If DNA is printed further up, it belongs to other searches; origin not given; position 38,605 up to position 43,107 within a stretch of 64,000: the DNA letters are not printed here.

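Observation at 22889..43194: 20.3-kb operon of three contiguous giant envelope proteins (2653 + 1924 + 2184 aa)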

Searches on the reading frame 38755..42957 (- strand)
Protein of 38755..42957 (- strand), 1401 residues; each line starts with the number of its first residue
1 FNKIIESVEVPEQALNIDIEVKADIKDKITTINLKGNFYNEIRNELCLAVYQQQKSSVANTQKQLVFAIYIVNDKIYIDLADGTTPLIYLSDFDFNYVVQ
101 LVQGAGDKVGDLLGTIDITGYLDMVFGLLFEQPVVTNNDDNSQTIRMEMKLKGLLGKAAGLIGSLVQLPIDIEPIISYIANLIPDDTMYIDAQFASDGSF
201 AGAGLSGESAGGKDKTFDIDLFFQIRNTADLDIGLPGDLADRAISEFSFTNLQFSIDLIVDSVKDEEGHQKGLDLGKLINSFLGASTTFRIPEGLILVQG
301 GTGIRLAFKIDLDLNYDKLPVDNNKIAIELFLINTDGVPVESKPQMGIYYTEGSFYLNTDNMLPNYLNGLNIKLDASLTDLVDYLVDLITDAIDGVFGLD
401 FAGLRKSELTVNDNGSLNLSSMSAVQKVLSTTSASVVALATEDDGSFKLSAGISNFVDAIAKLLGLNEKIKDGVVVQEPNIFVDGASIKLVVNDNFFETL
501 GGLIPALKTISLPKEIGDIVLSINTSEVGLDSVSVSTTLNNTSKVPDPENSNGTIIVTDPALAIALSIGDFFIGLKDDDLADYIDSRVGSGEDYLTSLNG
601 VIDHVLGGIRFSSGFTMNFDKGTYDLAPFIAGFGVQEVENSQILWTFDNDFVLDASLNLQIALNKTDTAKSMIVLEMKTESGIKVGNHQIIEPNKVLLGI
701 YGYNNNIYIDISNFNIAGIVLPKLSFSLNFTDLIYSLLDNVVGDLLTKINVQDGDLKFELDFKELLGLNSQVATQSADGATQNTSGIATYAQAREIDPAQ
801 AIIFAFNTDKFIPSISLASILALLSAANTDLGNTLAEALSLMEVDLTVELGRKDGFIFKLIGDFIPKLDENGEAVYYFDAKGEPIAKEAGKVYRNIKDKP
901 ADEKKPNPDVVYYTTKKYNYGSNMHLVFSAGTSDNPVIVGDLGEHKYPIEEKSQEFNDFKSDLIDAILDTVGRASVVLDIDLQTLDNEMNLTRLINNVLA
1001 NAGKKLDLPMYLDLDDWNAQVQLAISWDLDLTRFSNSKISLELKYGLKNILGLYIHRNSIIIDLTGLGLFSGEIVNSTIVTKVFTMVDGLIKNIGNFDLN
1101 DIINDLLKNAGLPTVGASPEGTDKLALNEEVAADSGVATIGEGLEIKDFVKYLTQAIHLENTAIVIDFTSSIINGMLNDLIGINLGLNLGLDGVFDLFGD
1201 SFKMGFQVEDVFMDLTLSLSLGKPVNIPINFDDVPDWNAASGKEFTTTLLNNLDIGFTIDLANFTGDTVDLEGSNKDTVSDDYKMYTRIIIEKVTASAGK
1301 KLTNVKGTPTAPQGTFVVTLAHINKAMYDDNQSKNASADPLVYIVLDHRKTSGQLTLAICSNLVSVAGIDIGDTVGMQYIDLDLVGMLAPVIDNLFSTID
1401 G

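Call 47: predict_structure(alignment_id=A2)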
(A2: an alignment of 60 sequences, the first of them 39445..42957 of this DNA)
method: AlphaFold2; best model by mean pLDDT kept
length: 1171 residues; sequences in the alignment: 60
mean_pLDDT: 68.2   pTM: 0.60
mean pLDDT of the five models: 68.2, 67.8, 63.1, 62.9, 61.9
residues with pLDDT >= 90: 51; 70-90: 600; 50-70: 342; < 50: 178
segments of 3 or more residues with pLDDT < 50: 103-118, 395-400, 403-405, 408-419, 421-436, 716-719, 769-798, 978-989, 1003-1006, 1008-1010, 1012-1014, 1016-1018, 1097-1099, 1111-1158, 1163-1171
pLDDT, mean of each block of 10 residues (from residue 1): 55 67 77 75 74 69 75 77 72 58 48 45 59 81 80 65 59 73 74 77 76 69 66 67 72 90 82 81 67 75 90 70 87 87 88 86 73 82 69 52 48 40 43 45 72 80 85 84 88 87 79 87 80 91 81 80 90 77 85 78 79 85 75 61 73 86 80 86 75 81 84 59 74 74 71 71 58 29 26 39 74 67 59 55 71 80 77 80 78 76 69 79 81 82 78 78 56 53 44 55 48 48 62 63 67 66 63 54 53 50 56 39 26 27 38 46 35 27
secondary structure, 60 per line:
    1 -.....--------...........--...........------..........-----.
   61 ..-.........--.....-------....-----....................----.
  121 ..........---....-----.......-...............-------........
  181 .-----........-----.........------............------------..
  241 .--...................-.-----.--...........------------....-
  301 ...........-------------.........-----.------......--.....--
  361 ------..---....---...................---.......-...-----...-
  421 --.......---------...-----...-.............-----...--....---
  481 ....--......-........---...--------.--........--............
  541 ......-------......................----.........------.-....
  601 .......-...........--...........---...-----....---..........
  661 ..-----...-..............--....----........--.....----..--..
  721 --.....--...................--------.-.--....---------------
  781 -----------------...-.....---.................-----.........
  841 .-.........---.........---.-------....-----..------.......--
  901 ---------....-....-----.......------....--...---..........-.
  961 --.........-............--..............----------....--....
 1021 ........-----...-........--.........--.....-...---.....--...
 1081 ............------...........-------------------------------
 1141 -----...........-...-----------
elements in order (helices of 4 or more, strands of 3 or more residues): H2-6 E15-25 E28-38 E45-54 E64-72 E75-79 E87-90 H96-115 H120-129 E134-137 E143-149 H151-165 H173-181 E187-194 E200-208 E215-226 E244-262 H275-283 E296-299 E301-311 E325-333 E346-351 E354-358 E372-375 H379-397 H401-407 E409-411 E417-419 H423-429 E439-441 E447-449 H451-463 E469-471 E474-477 E481-484 E487-492 H494-501 E519-526 E529-546 E554-575 H580-588 H598-607 E609-619 E622-625 H626-632 E644-647 E651-662 E672-685 E688-691 E696-703 E706-710 E723-727 H730-748 H762-765 E802-806 E810-816 H817-826 H832-841 E843-851 E855-863 E875-878 E892-895 E910-913 E915-918 E924-930 E937-940 H949-958 H963-971 E973-984 E987-990 H991-1000 E1011-1014 E1017-1028 E1038-1045 E1048-1056 E1059-1063 E1071-1075 H1078-1092 H1099-1109 H1146-1156 E1158-1160
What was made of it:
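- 38020..42915 (-): Core of A (residues about 94-1725): tandem modules of about 250 aa, each a LolA-like half-barrel plus helix. AF2 model of residues 80-1250: pLDDT 68, pTM 0.60 (call 47).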

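Call 49: fold_search(model_id=the predicted structure, library=pdb)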
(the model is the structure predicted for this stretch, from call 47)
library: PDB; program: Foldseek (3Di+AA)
matches with E <= 10: 841; with E <= 0.001: 2
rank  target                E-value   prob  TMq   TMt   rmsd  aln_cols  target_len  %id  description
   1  9tpm                  7.6e-04  0.99  0.09  0.28  12.6       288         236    8  Structure of LolB from Porphyromonas gingivalis (released 2026-02-18)
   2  4q4f_A                9.8e-04  0.63  0.08  0.18  20.4       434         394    9  Crystal structure of LIMP-2 (space group C2) (released 2014-07-30)
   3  4egd_B                1.3e-03  1.00  0.10  0.43  11.1       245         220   10  1.85 Angstrom crystal structure of native hypothetical protein SAOUHSC_02783 from Staphylococcus aureus (released 2012-04-11)
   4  8h1s_C                1.6e-03  0.10  0.05  0.06  37.0       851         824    7  Crystal structure of apo-LptDE complex (released 2023-10-11)
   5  8h1s_A                1.6e-03  0.08  0.05  0.06  36.9       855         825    7  Crystal structure of apo-LptDE complex (released 2023-10-11)
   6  4qa8                  3.4e-03  0.98  0.10  0.32  10.3       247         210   10  Crystal structure of LprF from Mycobacterium bovis (released 2014-10-22)
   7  7ban_A                3.8e-03  0.10  0.05  0.04  34.1       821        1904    8  human Teneurin4 Mut C2 (released 2022-01-12)
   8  4q4b_A                5.4e-03  0.33  0.08  0.16  20.6       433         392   11  Crystal structure of LIMP-2 (space group C2221) (released 2014-07-30)
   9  4tw0_B                6.3e-03  0.41  0.08  0.17  20.5       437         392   10  Crystal Structure of SCARB2 in Acidic Condition (pH4.8) (released 2015-07-08)
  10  7zm5_A                6.3e-03  0.16  0.05  0.12  28.1       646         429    9  Structure of Mossman virus receptor binding protein (released 2023-09-13)
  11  6jau_A                6.6e-03  0.98  0.10  0.32  18.4       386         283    7  The complex structure of Pseudomonas aeruginosa MucA/MucB. (released 2020-01-29)
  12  4eg9                  7.0e-03  0.98  0.10  0.35  11.3       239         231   10  1.9 Angstrom resolution crystal structure of Se-methionine hypothetical protein SAOUHSC_02783 from Staphylococcus aureus (released 2012-04-11)
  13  4f7b_C                7.0e-03  0.35  0.08  0.17  20.1       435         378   10  Structure of the lysosomal domain of limp-2 (released 2013-10-09)
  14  8i34_B                7.7e-03  0.99  0.10  0.40   7.9       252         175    5  The crystal structure of EPD-BCP1 from a marine sponge (released 2023-08-16)
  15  4f7b_B                7.7e-03  0.28  0.08  0.15  20.9       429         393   10  Structure of the lysosomal domain of limp-2 (released 2013-10-09)
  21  9gtx_A                2.0e-02  0.97  0.08  0.35  10.0       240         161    8  Structural and functional analysis of the Helicobacter pylori lipoprotein chaperone LolA (released 2024-12-18)
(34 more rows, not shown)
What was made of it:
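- On LolA/LolB/LppX superfamily (core of A): Foldseek probability 0.97-1.0 to 9tpm, 4egd, 4qa8, 6jau, 8i34 and 9gtx; TM-score normalised to the target 0.28-0.43; model pLDDT 68 (calls 47, 49).
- Closest known: LolA-fold lipoproteins and carriers: LolA/LolB, mycobacterial LprF. Same: These are the best structural matches to the core of A (call 49).
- The LolA-like call rests on a medium-confidence model (pLDDT 68) and modest TM-scores (0.28-0.43) (calls 47, 49). The best structural matches are lipid- or lipoprotein-binding folds: LolA, LolB, LprF and MucB (call 49).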

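Call 64: search_protein_representatives(alignment_id=A5)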
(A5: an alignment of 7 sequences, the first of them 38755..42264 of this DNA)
Query: 7 sequences, 1114 profile positions. Proteins with E-value up to 0.001 (for the whole library): 77; up to 1e-10: 73; up to 1e-30: 59. The best 77 are listed.
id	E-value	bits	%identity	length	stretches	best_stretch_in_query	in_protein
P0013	0.0e+00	1541.5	-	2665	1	1-1113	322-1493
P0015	0.0e+00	1497.3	-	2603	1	1-1113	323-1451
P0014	0.0e+00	1325.8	-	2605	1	1-1113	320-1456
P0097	0.0e+00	1251.3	-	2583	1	2-1113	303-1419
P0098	0.0e+00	1219.6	-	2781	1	10-1113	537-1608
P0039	0.0e+00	1054.9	-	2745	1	1-1112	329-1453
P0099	4.3e-295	998.6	-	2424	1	2-1113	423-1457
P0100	1.8e-275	933.6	-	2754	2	2-1111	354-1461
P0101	1.0e-249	848.3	-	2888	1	1-1112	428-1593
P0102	3.5e-242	823.4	-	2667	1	1-1104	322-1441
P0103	8.4e-233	792.3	-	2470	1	1-1112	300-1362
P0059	3.1e-228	777.2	-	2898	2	10-1097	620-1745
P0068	1.7e-220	751.5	-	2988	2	1-615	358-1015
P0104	2.3e-217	741.1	-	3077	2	331-1113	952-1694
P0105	6.2e-214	729.8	-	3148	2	328-1112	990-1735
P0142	6.7e-42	160.1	-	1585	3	698-1006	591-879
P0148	5.2e-30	120.8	-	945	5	336-485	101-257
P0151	2.3e-26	108.7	-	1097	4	680-811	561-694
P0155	1.5e-16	76.2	-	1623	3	669-812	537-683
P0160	8.7e-14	67.0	-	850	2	672-810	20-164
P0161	1.4e-12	63.0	-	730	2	336-482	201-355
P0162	2.9e-06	42.1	-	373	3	746-846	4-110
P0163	5.9e-06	41.1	-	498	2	239-482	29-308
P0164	2.1e-04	35.9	-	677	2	753-844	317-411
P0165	2.5e-04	35.7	-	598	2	714-854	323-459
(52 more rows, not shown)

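Call 65: search_protein_families(library=pfam, proteins=[P0142, P0148, P0151, P0155, P0160, P0161, P0162, P0163, P0164, P0165], max_evalue=0.001)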
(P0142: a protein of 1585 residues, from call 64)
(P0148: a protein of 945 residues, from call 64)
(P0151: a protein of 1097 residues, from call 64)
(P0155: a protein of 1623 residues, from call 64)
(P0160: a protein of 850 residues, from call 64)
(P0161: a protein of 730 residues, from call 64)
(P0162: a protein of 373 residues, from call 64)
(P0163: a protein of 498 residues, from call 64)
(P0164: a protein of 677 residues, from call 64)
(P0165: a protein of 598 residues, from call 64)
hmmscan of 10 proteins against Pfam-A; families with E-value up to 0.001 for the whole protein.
P0142 (1585 aa): 1 family
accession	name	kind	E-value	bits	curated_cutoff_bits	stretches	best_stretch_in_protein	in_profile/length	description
PF07532.17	Big_4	-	5.2e-05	23.1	22.1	0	1426-1463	5-42/59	Bacterial Ig-like domain (group 4)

P0148 (945 aa): 0 families

P0151 (1097 aa): 0 families

P0155 (1623 aa): 0 families

P0160 (850 aa): 0 families

P0161 (730 aa): 0 families

P0162 (373 aa): 0 families

P0163 (498 aa): 0 families

P0164 (677 aa): 0 families

P0165 (598 aa): 0 families
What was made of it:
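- Tried and rejected: Pfam on ten distant members of the A-core family, looking for informative fusions: only one weak Big_4 hit (call 65).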

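Call 86: fold_search(model_id=the predicted structure, library=viral)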
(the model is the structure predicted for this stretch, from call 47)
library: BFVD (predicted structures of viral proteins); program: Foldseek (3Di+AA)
matches with E <= 10: 684; with E <= 0.001: 4
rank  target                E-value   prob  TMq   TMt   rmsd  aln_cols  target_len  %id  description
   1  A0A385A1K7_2          4.6e-05  0.23  0.05  0.06  44.0      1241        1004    9  (no name in the UniProt tables at hand)
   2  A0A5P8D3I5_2          2.7e-04  0.23  0.07  0.07  37.7      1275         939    7  (no name in the UniProt tables at hand)
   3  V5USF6                3.3e-04  0.13  0.05  0.05  34.9       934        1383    8  Structural protein [Synechococcus phage ACG-2014h]
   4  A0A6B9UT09            8.6e-04  0.98  0.08  0.24  12.3       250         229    8  (no name in the UniProt tables at hand)
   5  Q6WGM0                1.2e-03  0.23  0.05  0.08  26.8       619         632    9  Attachment glycoprotein [Mossman virus]
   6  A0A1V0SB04            3.5e-03  0.54  0.07  0.18  24.9       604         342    8  Uncharacterized protein [Catovirus CTV1]
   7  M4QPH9                5.0e-03  0.06  0.05  0.05  33.4       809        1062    9  Uncharacterized protein [Synechococcus phage S-SKS1]
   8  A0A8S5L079            6.4e-03  0.51  0.05  0.10  23.9       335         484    7  Maturation protein (Fragment) [ssRNA phage SRR6960509_3]
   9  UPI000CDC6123         7.9e-03  0.11  0.04  0.05  32.2       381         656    9  (no name look-up for this kind of identifier)
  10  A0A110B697            8.7e-03  0.07  0.05  0.07  42.2       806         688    8  (no name in the UniProt tables at hand)
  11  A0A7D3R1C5            1.2e-02  0.07  0.06  0.07  35.7       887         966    8  Zinc finger RING/FYVE/PHD-type protein [Fadolivirus FV1/VV64]
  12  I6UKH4                1.3e-02  0.13  0.04  0.07  27.6       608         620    8  Attachment glycoprotein [Salem virus]
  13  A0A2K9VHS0            1.6e-02  0.18  0.05  0.11  26.8       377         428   10  Tail fiber protein [Pseudomonas phage Littlefix]
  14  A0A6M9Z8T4            1.6e-02  0.06  0.05  0.05  30.8       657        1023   10  (no name in the UniProt tables at hand)
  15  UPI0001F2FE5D         1.8e-02  0.06  0.04  0.07  30.9       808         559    7  (no name look-up for this kind of identifier)
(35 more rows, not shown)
